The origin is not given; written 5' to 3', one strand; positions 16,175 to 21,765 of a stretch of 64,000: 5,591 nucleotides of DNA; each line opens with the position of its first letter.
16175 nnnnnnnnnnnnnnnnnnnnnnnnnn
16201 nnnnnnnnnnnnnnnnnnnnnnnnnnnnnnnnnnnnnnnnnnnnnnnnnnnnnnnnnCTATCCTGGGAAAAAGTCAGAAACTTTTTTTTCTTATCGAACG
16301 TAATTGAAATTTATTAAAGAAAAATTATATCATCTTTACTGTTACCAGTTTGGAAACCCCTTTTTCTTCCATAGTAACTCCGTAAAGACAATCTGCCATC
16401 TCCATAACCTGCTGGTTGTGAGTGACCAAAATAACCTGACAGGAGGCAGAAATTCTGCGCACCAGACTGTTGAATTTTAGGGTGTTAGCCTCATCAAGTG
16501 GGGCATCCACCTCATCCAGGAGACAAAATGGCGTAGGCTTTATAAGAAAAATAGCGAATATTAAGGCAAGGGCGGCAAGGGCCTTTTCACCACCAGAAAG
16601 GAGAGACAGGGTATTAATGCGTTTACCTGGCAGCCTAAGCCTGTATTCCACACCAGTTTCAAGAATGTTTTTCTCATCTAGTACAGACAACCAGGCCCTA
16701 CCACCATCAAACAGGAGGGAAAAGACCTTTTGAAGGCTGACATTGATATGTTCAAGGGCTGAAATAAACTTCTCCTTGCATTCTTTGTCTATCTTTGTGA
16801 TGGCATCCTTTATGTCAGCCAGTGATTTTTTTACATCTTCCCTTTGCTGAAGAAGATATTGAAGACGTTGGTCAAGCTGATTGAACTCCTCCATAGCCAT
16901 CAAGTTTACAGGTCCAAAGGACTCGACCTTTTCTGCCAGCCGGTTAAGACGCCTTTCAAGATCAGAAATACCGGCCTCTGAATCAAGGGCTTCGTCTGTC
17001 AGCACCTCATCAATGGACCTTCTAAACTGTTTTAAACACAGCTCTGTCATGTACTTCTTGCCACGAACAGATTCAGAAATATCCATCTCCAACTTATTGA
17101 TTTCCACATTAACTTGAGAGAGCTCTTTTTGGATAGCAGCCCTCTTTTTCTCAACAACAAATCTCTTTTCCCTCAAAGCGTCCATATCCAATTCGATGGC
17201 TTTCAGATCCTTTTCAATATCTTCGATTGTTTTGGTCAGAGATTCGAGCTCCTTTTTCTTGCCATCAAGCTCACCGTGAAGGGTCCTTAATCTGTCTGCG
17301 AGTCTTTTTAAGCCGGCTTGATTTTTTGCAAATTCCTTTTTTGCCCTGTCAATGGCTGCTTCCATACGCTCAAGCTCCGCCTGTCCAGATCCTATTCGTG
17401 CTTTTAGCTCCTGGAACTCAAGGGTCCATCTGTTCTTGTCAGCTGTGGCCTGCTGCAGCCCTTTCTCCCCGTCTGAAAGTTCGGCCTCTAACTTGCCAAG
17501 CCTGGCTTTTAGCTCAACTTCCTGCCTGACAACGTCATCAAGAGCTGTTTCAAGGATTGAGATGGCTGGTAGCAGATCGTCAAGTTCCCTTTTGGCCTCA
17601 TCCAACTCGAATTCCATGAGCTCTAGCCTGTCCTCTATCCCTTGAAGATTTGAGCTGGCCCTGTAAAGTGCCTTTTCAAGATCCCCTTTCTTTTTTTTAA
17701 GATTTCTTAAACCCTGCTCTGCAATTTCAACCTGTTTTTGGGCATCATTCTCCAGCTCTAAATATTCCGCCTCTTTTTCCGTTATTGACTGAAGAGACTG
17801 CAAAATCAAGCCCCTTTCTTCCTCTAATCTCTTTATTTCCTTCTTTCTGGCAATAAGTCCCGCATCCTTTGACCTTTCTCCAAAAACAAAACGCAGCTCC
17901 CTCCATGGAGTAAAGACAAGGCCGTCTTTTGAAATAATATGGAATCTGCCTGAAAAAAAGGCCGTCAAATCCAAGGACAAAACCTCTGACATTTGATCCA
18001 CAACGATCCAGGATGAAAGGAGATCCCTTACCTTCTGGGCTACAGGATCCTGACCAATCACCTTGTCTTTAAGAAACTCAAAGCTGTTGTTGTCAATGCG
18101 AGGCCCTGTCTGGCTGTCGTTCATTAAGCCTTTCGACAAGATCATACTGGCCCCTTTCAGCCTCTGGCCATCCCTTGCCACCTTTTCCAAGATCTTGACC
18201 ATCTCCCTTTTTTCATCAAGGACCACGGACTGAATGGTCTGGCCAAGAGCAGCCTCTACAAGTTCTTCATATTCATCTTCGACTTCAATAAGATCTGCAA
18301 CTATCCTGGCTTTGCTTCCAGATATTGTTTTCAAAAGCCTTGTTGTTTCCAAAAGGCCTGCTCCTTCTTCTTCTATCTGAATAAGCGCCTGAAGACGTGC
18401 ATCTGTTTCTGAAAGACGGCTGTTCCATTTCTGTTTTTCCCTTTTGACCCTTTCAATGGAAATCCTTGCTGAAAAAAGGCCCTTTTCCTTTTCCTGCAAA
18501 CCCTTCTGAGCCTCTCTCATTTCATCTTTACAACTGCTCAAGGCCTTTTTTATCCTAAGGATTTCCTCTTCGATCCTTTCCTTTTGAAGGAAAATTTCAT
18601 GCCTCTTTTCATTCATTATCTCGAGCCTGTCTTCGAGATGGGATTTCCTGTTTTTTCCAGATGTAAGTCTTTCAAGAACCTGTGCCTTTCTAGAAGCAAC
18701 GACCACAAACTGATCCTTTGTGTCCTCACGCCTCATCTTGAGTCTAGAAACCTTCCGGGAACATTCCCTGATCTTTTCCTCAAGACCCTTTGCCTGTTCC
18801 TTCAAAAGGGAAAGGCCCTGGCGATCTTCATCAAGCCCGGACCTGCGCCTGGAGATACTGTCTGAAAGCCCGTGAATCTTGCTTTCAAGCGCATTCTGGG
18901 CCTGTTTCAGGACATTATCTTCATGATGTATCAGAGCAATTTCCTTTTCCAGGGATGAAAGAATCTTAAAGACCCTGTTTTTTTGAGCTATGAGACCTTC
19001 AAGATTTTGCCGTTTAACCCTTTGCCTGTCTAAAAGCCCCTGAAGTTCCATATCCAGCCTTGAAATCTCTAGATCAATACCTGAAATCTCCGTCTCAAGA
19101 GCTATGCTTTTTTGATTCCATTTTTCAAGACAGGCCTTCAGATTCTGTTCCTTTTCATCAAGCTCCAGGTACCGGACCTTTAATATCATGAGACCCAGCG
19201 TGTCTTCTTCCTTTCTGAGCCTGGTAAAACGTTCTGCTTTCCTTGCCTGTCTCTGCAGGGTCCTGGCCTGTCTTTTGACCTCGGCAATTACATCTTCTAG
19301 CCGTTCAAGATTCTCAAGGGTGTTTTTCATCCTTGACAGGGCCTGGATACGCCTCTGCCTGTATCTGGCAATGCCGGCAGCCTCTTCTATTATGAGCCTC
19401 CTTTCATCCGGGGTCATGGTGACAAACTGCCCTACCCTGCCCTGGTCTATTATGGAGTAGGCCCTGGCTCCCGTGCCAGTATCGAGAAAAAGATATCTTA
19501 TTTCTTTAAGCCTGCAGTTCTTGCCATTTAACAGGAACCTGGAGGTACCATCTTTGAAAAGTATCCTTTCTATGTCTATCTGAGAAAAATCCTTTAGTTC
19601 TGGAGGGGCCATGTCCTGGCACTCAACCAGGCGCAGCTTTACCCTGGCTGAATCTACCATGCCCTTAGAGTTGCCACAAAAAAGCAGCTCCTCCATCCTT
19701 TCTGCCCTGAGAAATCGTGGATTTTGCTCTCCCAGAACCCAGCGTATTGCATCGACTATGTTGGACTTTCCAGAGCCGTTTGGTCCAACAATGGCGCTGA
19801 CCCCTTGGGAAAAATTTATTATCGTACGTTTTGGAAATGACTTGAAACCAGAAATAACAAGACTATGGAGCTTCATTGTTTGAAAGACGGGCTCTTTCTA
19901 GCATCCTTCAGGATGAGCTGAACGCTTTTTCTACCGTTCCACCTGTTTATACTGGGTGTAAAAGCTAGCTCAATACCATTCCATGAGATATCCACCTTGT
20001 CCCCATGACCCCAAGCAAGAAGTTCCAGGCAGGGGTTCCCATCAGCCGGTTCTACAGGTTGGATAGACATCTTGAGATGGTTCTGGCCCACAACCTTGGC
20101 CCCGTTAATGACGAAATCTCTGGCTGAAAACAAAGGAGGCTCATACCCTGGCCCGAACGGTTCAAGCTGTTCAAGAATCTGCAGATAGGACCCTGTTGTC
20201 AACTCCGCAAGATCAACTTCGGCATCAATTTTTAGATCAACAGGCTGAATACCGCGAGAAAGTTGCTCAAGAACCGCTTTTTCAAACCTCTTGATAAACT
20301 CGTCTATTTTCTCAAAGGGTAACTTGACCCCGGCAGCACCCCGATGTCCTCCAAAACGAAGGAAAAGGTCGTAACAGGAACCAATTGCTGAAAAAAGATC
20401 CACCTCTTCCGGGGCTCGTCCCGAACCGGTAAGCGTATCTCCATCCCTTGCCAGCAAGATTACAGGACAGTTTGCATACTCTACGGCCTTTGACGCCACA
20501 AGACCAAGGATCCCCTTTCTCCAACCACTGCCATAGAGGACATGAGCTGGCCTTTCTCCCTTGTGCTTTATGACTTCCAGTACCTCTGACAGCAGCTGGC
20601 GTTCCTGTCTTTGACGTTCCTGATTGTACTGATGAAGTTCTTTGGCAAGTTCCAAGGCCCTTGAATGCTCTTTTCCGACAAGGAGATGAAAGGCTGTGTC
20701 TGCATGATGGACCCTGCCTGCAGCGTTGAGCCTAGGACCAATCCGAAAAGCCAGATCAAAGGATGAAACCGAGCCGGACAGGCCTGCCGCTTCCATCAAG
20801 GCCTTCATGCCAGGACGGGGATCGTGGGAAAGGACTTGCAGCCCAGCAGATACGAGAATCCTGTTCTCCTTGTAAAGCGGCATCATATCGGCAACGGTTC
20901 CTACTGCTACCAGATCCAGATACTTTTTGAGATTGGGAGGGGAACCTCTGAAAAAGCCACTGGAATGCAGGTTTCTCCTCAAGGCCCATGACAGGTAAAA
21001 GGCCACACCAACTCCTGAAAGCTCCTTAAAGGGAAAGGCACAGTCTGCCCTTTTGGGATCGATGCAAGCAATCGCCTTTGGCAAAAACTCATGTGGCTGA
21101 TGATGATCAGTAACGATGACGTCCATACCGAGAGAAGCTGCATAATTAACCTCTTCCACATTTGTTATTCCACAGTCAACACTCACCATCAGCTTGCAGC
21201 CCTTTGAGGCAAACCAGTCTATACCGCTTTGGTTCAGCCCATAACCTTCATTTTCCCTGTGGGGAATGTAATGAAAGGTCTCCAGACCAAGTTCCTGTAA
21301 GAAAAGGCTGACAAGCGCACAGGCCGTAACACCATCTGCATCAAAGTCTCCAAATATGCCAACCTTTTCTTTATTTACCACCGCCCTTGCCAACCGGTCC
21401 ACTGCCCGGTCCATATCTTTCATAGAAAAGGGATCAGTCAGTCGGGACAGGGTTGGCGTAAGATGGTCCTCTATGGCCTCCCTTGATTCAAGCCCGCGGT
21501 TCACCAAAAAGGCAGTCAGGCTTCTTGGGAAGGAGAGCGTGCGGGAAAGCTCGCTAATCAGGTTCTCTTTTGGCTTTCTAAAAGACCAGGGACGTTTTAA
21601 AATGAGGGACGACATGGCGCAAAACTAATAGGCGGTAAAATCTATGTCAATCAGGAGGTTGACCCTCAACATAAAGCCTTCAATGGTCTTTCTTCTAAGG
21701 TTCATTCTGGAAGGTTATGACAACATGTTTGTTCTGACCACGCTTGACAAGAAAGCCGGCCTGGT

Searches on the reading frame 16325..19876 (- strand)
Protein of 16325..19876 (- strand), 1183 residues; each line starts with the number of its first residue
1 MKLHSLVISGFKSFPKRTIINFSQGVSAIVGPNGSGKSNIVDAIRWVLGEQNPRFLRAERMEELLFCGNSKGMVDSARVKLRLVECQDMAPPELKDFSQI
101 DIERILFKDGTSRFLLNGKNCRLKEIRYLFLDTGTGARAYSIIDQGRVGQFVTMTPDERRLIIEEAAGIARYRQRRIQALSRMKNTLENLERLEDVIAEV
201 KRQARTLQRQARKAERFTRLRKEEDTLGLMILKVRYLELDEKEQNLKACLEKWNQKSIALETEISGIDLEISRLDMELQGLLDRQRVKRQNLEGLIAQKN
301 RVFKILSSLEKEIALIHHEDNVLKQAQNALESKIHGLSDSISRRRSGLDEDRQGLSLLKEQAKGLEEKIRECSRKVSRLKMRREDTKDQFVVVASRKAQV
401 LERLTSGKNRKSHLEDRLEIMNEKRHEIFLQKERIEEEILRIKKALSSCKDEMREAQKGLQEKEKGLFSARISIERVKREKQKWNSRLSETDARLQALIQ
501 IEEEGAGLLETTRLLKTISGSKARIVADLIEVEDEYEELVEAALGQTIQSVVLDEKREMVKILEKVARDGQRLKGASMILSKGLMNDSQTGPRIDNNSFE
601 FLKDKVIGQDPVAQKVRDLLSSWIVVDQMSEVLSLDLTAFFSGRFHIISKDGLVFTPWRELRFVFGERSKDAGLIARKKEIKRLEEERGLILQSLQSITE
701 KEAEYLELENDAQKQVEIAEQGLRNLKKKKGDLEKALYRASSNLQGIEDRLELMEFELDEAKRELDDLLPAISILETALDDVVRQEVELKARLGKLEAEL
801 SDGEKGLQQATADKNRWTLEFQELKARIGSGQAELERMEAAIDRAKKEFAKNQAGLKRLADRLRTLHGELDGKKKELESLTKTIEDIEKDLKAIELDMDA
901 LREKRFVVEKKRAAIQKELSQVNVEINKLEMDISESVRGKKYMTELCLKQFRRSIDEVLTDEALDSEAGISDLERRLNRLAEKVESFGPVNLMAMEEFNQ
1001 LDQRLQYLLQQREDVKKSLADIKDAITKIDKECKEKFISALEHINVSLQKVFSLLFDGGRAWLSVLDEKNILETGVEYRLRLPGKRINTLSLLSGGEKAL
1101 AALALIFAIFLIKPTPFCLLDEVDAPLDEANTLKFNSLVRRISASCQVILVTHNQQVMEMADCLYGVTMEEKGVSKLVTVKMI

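Call 62: search_protein_families(library=pfam, proteins=[window:16325-19876:-], max_evalue=0.00001)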
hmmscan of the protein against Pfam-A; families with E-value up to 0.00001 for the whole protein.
window:16325-19876:- (1183 aa): 6 families
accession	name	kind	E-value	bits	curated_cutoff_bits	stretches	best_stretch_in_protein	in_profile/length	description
PF02463.25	SMC_N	-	2.1e-62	210.9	40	1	3-1176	2-220/220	RecF/RecN/SMC N terminal domain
PF13304.12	AAA_21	-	8.1e-13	49.5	27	1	27-60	2-38/304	AAA domain, putative AbiEii toxin, Type IV TA system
PF06470.18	SMC_hinge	-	4.3e-11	43.7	22.5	1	525-631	7-111/116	SMC proteins Flexible Hinge Domain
PF13175.12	AAA_15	-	1.1e-08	35.6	32.1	1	1-465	1-266/374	AAA ATPase domain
PF13476.12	AAA_23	-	1.5e-06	29.4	27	1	5-202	1-198/201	AAA domain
PF13555.12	AAA_29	-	3e-06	27.3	27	1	12-49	10-47/61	P-loop containing region of AAA domain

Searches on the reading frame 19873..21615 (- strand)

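Call 62: search_protein_families(library=pfam, proteins=[window:19873-21615:-], max_evalue=0.00001)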
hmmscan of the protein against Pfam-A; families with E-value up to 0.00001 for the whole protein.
window:19873-21615:- (580 aa): 3 families
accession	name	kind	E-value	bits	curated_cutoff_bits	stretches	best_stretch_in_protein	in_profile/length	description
PF01368.27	DHH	-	1.4e-24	87.1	28.1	1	84-240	1-125/125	DHH family, N-terminal domain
PF17768.7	RecJ_OB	-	5.5e-23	81.5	27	1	463-571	1-107/107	RecJ OB domain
PF02272.25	DHHA1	-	5.5e-09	36.8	25.9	1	358-448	5-100/102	DHHA1 domain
